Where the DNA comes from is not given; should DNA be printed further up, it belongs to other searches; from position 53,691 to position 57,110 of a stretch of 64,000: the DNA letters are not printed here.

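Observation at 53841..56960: C39 ABC exporter fused to two cyclic-nucleotide-binding domains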

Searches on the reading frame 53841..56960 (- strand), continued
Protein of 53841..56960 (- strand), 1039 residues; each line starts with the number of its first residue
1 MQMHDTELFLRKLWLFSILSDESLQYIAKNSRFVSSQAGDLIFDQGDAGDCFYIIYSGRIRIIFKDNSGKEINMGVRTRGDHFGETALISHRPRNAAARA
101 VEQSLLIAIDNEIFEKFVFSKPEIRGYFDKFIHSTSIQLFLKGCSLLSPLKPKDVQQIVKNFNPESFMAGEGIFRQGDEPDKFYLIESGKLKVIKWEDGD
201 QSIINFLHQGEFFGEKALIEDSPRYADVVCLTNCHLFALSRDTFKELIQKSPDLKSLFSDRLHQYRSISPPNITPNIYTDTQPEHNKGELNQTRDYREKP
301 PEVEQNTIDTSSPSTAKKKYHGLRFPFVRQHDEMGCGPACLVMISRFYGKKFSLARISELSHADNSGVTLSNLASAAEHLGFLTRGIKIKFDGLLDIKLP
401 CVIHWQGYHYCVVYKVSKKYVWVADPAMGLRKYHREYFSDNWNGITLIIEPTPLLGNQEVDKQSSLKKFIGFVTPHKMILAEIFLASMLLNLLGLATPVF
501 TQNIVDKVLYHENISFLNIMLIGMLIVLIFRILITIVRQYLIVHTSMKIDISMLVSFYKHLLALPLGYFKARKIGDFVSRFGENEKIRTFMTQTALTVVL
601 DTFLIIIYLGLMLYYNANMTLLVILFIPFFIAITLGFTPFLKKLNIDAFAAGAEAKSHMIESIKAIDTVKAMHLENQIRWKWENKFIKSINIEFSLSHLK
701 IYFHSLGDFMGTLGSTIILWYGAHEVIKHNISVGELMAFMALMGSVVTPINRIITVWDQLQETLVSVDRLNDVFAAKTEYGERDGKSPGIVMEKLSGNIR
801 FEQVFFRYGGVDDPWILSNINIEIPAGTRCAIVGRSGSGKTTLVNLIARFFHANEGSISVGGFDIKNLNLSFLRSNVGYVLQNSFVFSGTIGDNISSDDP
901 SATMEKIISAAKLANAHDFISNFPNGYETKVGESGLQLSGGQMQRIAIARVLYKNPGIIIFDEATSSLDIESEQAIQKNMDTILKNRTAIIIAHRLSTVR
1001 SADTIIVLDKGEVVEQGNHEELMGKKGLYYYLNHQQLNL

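Call 5: find_homologous_proteins(query=window:53841-56960:-, max_evalue=1e-10)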
Query window:53841-56960:- (1039 aa): 383 proteins with E <= 1e-10 among 8000 candidates; the best 120 are listed.
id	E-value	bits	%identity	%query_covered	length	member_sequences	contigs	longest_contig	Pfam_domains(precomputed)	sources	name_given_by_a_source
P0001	0.0e+0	2364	100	100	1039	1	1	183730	PF00005.34,PF13529.14,PF03412.22,PF02463.26,PF00027.36,PF00664.29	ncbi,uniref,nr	ncbi:putative Leukotoxin translocation ATP-binding protein LktB [Desulfamplus magnetovallimortis]|un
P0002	0.0e+0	1494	63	100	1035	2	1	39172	PF00005.34,PF03412.22,PF02463.26,PF00027.36,PF00664.29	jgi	jgi:ATP-binding cassette subfamily B protein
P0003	0.0e+0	1483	63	100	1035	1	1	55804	PF00005.34,PF03412.22,PF02463.26,PF00027.36,PF00664.29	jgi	jgi:ATP-binding cassette subfamily B protein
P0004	0.0e+0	1477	63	99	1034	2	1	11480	PF00005.34,PF13529.14,PF03412.22,PF02463.26,PF00027.36,PF00664.29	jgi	-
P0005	0.0e+0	1475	63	99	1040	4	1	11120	PF00005.34,PF03412.22,PF02463.26,PF00027.36,PF00664.29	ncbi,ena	-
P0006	0.0e+0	1472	63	100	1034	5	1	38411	PF00005.34,PF13529.14,PF03412.22,PF02463.26,PF00027.36,PF00664.29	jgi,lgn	jgi:ATP-binding cassette subfamily B protein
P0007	0.0e+0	1469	61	100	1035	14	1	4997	PF00005.34,PF03412.22,PF02463.26,PF00027.36,PF00664.29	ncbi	-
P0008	0.0e+0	1464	61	100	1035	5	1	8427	PF00005.34,PF03412.22,PF02463.26,PF00027.36,PF00664.29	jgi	-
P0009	0.0e+0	1464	61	100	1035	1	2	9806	PF00005.34,PF03412.22,PF02463.26,PF00027.36,PF00664.29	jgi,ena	-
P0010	0.0e+0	1464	62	100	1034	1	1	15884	PF00005.34,PF13529.14,PF03412.22,PF02463.26,PF00027.36,PF00664.29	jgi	jgi:subfamily B ATP-binding cassette protein HlyB/CyaB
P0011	0.0e+0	1462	62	100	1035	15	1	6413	PF00005.34,PF03412.22,PF02463.26,PF00027.36,PF00664.29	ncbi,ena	-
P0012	0.0e+0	1453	62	99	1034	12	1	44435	PF00005.34,PF03412.22,PF02463.26,PF00027.36,PF00664.29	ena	-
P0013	0.0e+0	1451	63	99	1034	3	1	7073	PF00005.34,PF13529.14,PF03412.22,PF02463.26,PF00027.36,PF00664.29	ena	-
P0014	0.0e+0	1447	62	100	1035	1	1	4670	PF00005.34,PF03412.22,PF02463.26,PF00027.36,PF00664.29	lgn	-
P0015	0.0e+0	1443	62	99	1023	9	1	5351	PF00005.34,PF03412.22,PF02463.26,PF00027.36,PF00664.29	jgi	jgi:ATP-binding cassette subfamily B protein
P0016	0.0e+0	1442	60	100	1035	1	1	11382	PF00005.34,PF03412.22,PF02463.26,PF00027.36,PF00664.29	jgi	-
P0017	0.0e+0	1439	59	100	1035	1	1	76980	PF00005.34,PF13529.14,PF03412.22,PF02463.26,PF00027.36,PF00664.29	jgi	jgi:ATP-binding cassette subfamily B protein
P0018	0.0e+0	1437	61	99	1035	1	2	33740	PF00005.34,PF03412.22,PF02463.26,PF00027.36,PF00664.29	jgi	-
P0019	0.0e+0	1437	61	100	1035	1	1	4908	PF00005.34,PF13529.14,PF03412.22,PF02463.26,PF00027.36,PF00664.29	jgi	jgi:ATP-binding cassette subfamily B protein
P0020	0.0e+0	1436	60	100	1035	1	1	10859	PF00005.34,PF03412.22,PF02463.26,PF00027.36,PF00664.29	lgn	-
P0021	0.0e+0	1436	61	100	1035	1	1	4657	PF00005.34,PF13529.14,PF03412.22,PF02463.26,PF00027.36,PF00664.29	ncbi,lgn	ncbi:MAG: peptidase domain-containing ABC transporter [Candidatus Hodarchaeota archaeon]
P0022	0.0e+0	1433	61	100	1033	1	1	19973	PF00005.34,PF03412.22,PF02463.26,PF00027.36,PF00664.29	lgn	-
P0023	0.0e+0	1429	61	100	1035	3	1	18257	PF00005.34,PF03412.22,PF02463.26,PF00027.36,PF00664.29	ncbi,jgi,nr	ncbi:MAG: peptidase domain-containing ABC transporter [Deltaproteobacteria bacterium]|nr:peptidase d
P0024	0.0e+0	1428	60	100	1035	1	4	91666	PF00005.34,PF03412.22,PF02463.26,PF00027.36,PF00664.29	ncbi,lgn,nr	ncbi:MAG: peptidase domain-containing ABC transporter [Nitrospirae bacterium]|nr:peptidase domain-co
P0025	0.0e+0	1424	59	100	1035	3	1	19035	PF00005.34,PF03412.22,PF02463.26,PF00027.36,PF00664.29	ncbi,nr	ncbi:MAG: peptidase domain-containing ABC transporter [Deltaproteobacteria bacterium]|nr:peptidase d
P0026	0.0e+0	1424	60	100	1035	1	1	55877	PF00005.34,PF03412.22,PF02463.26,PF00027.36,PF00664.29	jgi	jgi:ATP-binding cassette, subfamily B, bacterial HlyB/CyaB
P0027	0.0e+0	1423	61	100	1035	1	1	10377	PF00005.34,PF13529.14,PF03412.22,PF02463.26,PF00027.36,PF00664.29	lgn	-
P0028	0.0e+0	1423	60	100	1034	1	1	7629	PF00005.34,PF13529.14,PF03412.22,PF02463.26,PF00027.36,PF00664.29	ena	-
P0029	0.0e+0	1422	60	100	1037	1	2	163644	PF00005.34,PF13529.14,PF03412.22,PF02463.26,PF00027.36,PF00664.29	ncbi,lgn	ncbi:MAG: peptidase domain-containing ABC transporter [bacterium]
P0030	0.0e+0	1420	60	100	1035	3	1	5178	PF00005.34,PF03412.22,PF02463.26,PF00027.36,PF00664.29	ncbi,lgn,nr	ncbi:MAG: peptidase domain-containing ABC transporter [Deltaproteobacteria bacterium]|nr:peptidase d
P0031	0.0e+0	1419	60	100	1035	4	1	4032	PF00005.34,PF03412.22,PF02463.26,PF00027.36,PF00664.29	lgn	-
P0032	0.0e+0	1418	60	100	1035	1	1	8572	PF00005.34,PF03412.22,PF02463.26,PF00027.36,PF00664.29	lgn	-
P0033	0.0e+0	1417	60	100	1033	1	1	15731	PF00005.34,PF03412.22,PF02463.26,PF00027.36,PF00664.29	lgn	-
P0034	0.0e+0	1415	60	100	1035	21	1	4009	PF00005.34,PF03412.22,PF02463.26,PF00027.36,PF00664.29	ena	-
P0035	0.0e+0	1414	59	100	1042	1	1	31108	PF00005.34,PF03412.22,PF02463.26,PF00027.36,PF00664.29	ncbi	-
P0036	0.0e+0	1414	62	97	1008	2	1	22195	PF00005.34,PF03412.22,PF02463.26,PF00027.36,PF00664.29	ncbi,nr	ncbi:MAG: peptidase domain-containing ABC transporter [Deltaproteobacteria bacterium]|nr:peptidase d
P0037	0.0e+0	1411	60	99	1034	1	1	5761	PF00005.34,PF03412.22,PF02463.26,PF00027.36,PF00664.29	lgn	-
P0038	0.0e+0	1411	60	99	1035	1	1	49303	PF00005.34,PF03412.22,PF02463.26,PF00027.36,PF00664.29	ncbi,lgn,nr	ncbi:MAG: peptidase domain-containing ABC transporter [Candidatus Latescibacteria bacterium]|nr:pept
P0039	0.0e+0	1410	59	100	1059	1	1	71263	PF00005.34,PF13529.14,PF03412.22,PF02463.26,PF00027.36,PF00664.29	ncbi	ncbi:MAG: peptidase domain-containing ABC transporter [bacterium]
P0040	0.0e+0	1407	60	100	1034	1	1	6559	PF00005.34,PF03412.22,PF02463.26,PF00027.36,PF00664.29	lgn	-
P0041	0.0e+0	1406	59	100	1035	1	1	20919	PF00005.34,PF03412.22,PF02463.26,PF00027.36,PF00664.29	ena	-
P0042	0.0e+0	1405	60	100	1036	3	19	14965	PF00005.34,PF13529.14,PF03412.22,PF02463.26,PF00027.36,PF00664.29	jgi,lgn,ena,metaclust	metaclust:\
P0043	0.0e+0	1404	59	99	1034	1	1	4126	PF00005.34,PF03412.22,PF02463.26,PF00027.36,PF00664.29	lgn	-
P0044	0.0e+0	1403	59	100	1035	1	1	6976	PF11814.15,PF00005.34,PF13529.14,PF03412.22,PF02463.26,PF00027.36,PF00664.29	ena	-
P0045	0.0e+0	1403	60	99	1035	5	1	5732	PF00005.34,PF13529.14,PF03412.22,PF02463.26,PF00027.36,PF00664.29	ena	-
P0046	0.0e+0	1402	59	100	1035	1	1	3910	PF00005.34,PF03412.22,PF02463.26,PF00027.36,PF00664.29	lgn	-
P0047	0.0e+0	1399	58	99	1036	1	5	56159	PF00005.34,PF03412.22,PF02463.26,PF00027.36,PF00664.29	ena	-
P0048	0.0e+0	1397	58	99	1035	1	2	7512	PF00005.34,PF03412.22,PF02463.26,PF00027.36,PF00664.29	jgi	-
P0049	0.0e+0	1392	59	100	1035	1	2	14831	PF00005.34,PF13529.14,PF03412.22,PF02463.26,PF00027.36,PF00664.29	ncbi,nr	ncbi:MAG: cyclic nucleotide-binding domain-containing protein [Planctomycetes bacterium]|nr:cyclic n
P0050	0.0e+0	1392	59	100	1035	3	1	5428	PF00005.34,PF03412.22,PF02463.26,PF00027.36,PF00664.29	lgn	-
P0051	0.0e+0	1391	59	99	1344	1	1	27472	PF00498.32,PF00005.34,PF16697.11,PF03412.22,PF02463.26,PF00027.36,PF00664.29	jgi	-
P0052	0.0e+0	1391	59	100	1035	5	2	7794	PF00005.34,PF03412.22,PF02463.26,PF00027.36,PF00664.29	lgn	-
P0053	0.0e+0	1390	59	99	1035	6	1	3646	PF00005.34,PF03412.22,PF02463.26,PF00027.36,PF00664.29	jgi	-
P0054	0.0e+0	1390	58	100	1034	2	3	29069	PF00005.34,PF13529.14,PF03412.22,PF02463.26,PF00027.36,PF00664.29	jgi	jgi:ATP-binding cassette subfamily B protein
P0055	0.0e+0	1390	56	100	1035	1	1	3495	PF00005.34,PF13529.14,PF03412.22,PF02463.26,PF00027.36,PF00664.29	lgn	-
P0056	0.0e+0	1389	59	100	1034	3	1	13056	PF00005.34,PF13529.14,PF03412.22,PF02463.26,PF00027.36,PF00664.29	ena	-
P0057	0.0e+0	1387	59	99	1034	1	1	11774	PF00005.34,PF03412.22,PF02463.26,PF00027.36,PF00664.29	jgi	jgi:ATP-binding cassette, subfamily B, bacterial HlyB/CyaB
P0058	0.0e+0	1387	59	100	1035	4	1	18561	PF00005.34,PF03412.22,PF02463.26,PF00027.36,PF00664.29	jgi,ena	-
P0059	0.0e+0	1387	60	99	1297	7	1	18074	PF00498.32,PF00005.34,PF13529.14,PF16697.11,PF03412.22,PF02463.26,PF00027.36,PF00664.29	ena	-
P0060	0.0e+0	1386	59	100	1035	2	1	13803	PF00005.34,PF03412.22,PF02463.26,PF00027.36,PF00664.29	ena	-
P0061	0.0e+0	1384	58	100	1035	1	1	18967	PF00005.34,PF03412.22,PF02463.26,PF00027.36,PF00664.29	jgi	jgi:ATP-binding cassette subfamily B protein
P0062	0.0e+0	1383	58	100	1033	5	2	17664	PF00005.34,PF13529.14,PF03412.22,PF02463.26,PF00027.36,PF00664.29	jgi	jgi:subfamily B ATP-binding cassette protein HlyB/CyaB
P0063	0.0e+0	1381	58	99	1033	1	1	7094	PF00005.34,PF13529.14,PF03412.22,PF02463.26,PF00027.36,PF00664.29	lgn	-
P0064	0.0e+0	1380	58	99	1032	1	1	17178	PF00005.34,PF13529.14,PF03412.22,PF02463.26,PF00027.36,PF00664.29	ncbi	-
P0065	0.0e+0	1379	60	99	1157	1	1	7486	PF00498.32,PF00005.34,PF16697.11,PF03412.22,PF02463.26,PF00027.36,PF00664.29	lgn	-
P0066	0.0e+0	1379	58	99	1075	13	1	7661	PF00005.34,PF03412.22,PF02463.26,PF00027.36,PF00664.29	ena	-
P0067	0.0e+0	1376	59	100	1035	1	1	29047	PF00005.34,PF13529.14,PF03412.22,PF02463.26,PF00027.36,PF00664.29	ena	-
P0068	0.0e+0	1372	58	99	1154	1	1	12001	PF00498.32,PF00005.34,PF16697.11,PF03412.22,PF02463.26,PF00027.36,PF00664.29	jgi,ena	-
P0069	0.0e+0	1370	58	99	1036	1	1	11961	PF00005.34,PF13529.14,PF03412.22,PF02463.26,PF00027.36,PF00664.29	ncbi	-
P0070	0.0e+0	1367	58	99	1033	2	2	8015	PF00005.34,PF13401.13,PF03412.22,PF02463.26,PF00027.36,PF00664.29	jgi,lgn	-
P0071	0.0e+0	1362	58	99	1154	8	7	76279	PF00498.32,PF00005.34,PF16697.11,PF03412.22,PF02463.26,PF00027.36,PF00664.29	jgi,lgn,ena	-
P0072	0.0e+0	1357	58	99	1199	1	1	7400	PF00498.32,PF00005.34,PF16697.11,PF03412.22,PF02463.26,PF00027.36,PF00664.29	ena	-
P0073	0.0e+0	1357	57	100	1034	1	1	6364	PF00005.34,PF03412.22,PF02463.26,PF00027.36,PF00664.29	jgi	jgi:ATP-binding cassette subfamily B protein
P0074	0.0e+0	1356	57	100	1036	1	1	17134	PF00005.34,PF13529.14,PF03412.22,PF02463.26,PF00027.36,PF00664.29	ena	-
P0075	0.0e+0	1355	55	100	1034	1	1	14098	PF00005.34,PF03412.22,PF02463.26,PF00027.36,PF00664.29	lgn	-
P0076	0.0e+0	1354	57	100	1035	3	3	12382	PF00005.34,PF03412.22,PF02463.26,PF00027.36,PF00664.29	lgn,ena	-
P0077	0.0e+0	1353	56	100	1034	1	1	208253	PF00005.34,PF13529.14,PF03412.22,PF00027.36,PF00664.29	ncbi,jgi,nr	ncbi:MAG: peptide cleavage/export ABC transporter [Kiritimatiellaeota bacterium]|nr:peptide cleavage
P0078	0.0e+0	1353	57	100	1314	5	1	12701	PF00498.32,PF00005.34,PF16697.11,PF03412.22,PF02463.26,PF00027.36,PF00664.29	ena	-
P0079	0.0e+0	1353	58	99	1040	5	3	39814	PF00005.34,PF03412.22,PF02463.26,PF00027.36,PF00664.29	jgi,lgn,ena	-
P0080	0.0e+0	1352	56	99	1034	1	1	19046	PF00005.34,PF13529.14,PF03412.22,PF02463.26,PF00027.36,PF00664.29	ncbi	-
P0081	0.0e+0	1351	58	99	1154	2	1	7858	PF00498.32,PF00005.34,PF16697.11,PF03412.22,PF02463.26,PF00027.36,PF00664.29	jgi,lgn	-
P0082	0.0e+0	1351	58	99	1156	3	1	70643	PF00498.32,PF00005.34,PF13529.14,PF16697.11,PF03412.22,PF02463.26,PF00027.36,PF00664.29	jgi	jgi:subfamily B ATP-binding cassette protein HlyB/CyaB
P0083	0.0e+0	1339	58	99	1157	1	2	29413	PF00498.32,PF00005.34,PF16697.11,PF03412.22,PF02463.26,PF00027.36,PF00664.29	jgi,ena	-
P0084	0.0e+0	1334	57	99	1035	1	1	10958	PF00005.34,PF03412.22,PF02463.26,PF00027.36,PF00664.29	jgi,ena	-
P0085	0.0e+0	1331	56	99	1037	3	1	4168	PF00005.34,PF03412.22,PF02463.26,PF00027.36,PF00664.29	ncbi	-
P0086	0.0e+0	1326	55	100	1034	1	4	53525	PF00005.34,PF13529.14,PF03412.22,PF02463.26,PF00027.36,PF00664.29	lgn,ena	-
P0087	0.0e+0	1320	55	100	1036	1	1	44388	PF11814.15,PF00005.34,PF13529.14,PF03412.22,PF02463.26,PF00027.36,PF00664.29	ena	-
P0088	0.0e+0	1315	55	99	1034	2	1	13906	PF00005.34,PF03412.22,PF02463.26,PF00027.36,PF00664.29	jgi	jgi:ATP-binding cassette, subfamily B, bacterial HlyB/CyaB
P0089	0.0e+0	1314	56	97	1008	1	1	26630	PF00005.34,PF13401.13,PF03412.22,PF02463.26,PF00027.36,PF00664.29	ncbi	-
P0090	0.0e+0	1294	58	93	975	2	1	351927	PF00005.34,PF03412.22,PF00027.36,PF00664.29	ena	-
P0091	0.0e+0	1288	53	100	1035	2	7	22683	PF00005.34,PF03412.22,PF02463.26,PF00027.36,PF00664.29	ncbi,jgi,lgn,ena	-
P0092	0.0e+0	1286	54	99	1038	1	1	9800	PF00005.34,PF13529.14,PF03412.22,PF02463.26,PF00027.36,PF00664.29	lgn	-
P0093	0.0e+0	1276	53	99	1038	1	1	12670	PF00005.34,PF03412.22,PF02463.26,PF00027.36,PF00664.29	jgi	jgi:ATP-binding cassette, subfamily B, bacterial HlyB/CyaB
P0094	0.0e+0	1274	53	100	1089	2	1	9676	PF00005.34,PF03412.22,PF02463.26,PF00027.36,PF00664.29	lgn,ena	-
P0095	0.0e+0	1264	53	100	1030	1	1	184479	PF00005.34,PF03412.22,PF02463.26,PF00027.36,PF00664.29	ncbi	-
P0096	0.0e+0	1260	52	100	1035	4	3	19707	PF00005.34,PF03412.22,PF02463.26,PF00027.36,PF00664.29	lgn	-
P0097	0.0e+0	1242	53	100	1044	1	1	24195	PF00005.34,PF03412.22,PF00027.36,PF00664.29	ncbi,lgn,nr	ncbi:MAG: peptidase domain-containing ABC transporter [Candidatus Wallbacteria bacterium]|nr:peptida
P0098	0.0e+0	1237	53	100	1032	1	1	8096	PF00005.34,PF03412.22,PF00027.36,PF00664.29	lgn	-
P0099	0.0e+0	1222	62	85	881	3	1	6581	PF00005.34,PF03412.22,PF02463.26,PF00027.36,PF00664.29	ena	-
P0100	0.0e+0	1214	50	100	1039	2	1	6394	PF00005.34,PF13529.14,PF03412.22,PF02463.26,PF00027.36,PF00664.29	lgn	-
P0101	0.0e+0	1193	51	100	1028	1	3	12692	PF00005.34,PF13529.14,PF13401.13,PF03412.22,PF02463.26,PF00027.36,PF13191.13,PF00664.29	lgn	-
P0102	0.0e+0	1167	49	99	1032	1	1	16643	PF00005.34,PF03412.22,PF02463.26,PF00027.36,PF00664.29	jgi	jgi:ATP-binding cassette, subfamily B, bacterial HlyB/CyaB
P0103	0.0e+0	1149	60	80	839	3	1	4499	PF00005.34,PF13529.14,PF03412.22,PF00027.36,PF00664.29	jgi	jgi:ATP-binding cassette subfamily B protein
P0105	1.5e-259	882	42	100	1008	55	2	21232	PF00005.34,PF03412.22,PF02463.26,PF00027.36,PF00664.29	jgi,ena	-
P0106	2.9e-258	878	42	100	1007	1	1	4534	PF00005.34,PF03412.22,PF02463.26,PF00027.36,PF00664.29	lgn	-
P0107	5.7e-258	877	42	100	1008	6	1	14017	PF00005.34,PF03412.22,PF02463.26,PF00027.36,PF00664.29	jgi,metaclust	metaclust:\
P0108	2.3e-257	875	41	100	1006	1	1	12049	PF00005.34,PF03412.22,PF02463.26,PF00027.36,PF00664.29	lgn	-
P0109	7.9e-256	870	41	100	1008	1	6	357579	PF00005.34,PF03412.22,PF02463.26,PF00027.36,PF00664.29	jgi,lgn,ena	-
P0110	3.7e-254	865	42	99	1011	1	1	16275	PF00005.34,PF03412.22,PF02463.26,PF00027.36,PF00664.29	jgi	jgi:subfamily B ATP-binding cassette protein HlyB/CyaB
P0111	1.8e-253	862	41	100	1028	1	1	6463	PF00005.34,PF03412.22,PF02463.26,PF00027.36,PF00664.29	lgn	-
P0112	1.3e-250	853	40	100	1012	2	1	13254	PF00005.34,PF03412.22,PF00027.36,PF00664.29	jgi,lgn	-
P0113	2.8e-249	848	39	100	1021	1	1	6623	PF00005.34,PF03412.22,PF02463.26,PF00027.36,PF00664.29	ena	-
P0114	4.1e-249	848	41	100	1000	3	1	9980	PF00005.34,PF03412.22,PF00027.36,PF00664.29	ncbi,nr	ncbi:MAG: hypothetical protein DMF69_07565 [Acidobacteria bacterium]|nr:MAG: hypothetical protein DM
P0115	6.4e-247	841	58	62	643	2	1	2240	PF03412.22,PF00027.36,PF00664.29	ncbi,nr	ncbi:MAG: cyclic nucleotide-binding domain-containing protein, partial [Deltaproteobacteria bacteriu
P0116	7.7e-243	827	39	99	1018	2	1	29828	PF00005.34,PF03412.22,PF00027.36,PF00664.29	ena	-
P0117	1.9e-242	826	39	99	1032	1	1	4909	PF00005.34,PF03412.22,PF02463.26,PF00027.36,PF00664.29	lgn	-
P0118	7.0e-242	824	39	99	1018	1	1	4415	PF00005.34,PF03412.22,PF00027.36,PF00664.29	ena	-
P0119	2.0e-239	816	38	98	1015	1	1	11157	PF00005.34,PF03412.22,PF02463.26,PF00027.36,PF00664.29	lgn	-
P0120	2.1e-237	809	38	99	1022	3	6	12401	PF00005.34,PF03412.22,PF02463.26,PF00027.36,PF00664.29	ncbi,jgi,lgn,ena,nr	ncbi:MAG: cyclic nucleotide-binding domain-containing protein [Alphaproteobacteria bacterium]|nr:cyc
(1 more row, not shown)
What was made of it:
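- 53841..56960 (-): Long-type peptidase-containing ABC transporter (cNMP-cNMP-C39-TMD-NBD), 1039 aa. 100% identical to P0001 of Desulfamplus magnetovallimortis, annotated 'putative LktB' (call 5).
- The source annotation is 'putative Leukotoxin translocation ATP-binding protein LktB' (call 5).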
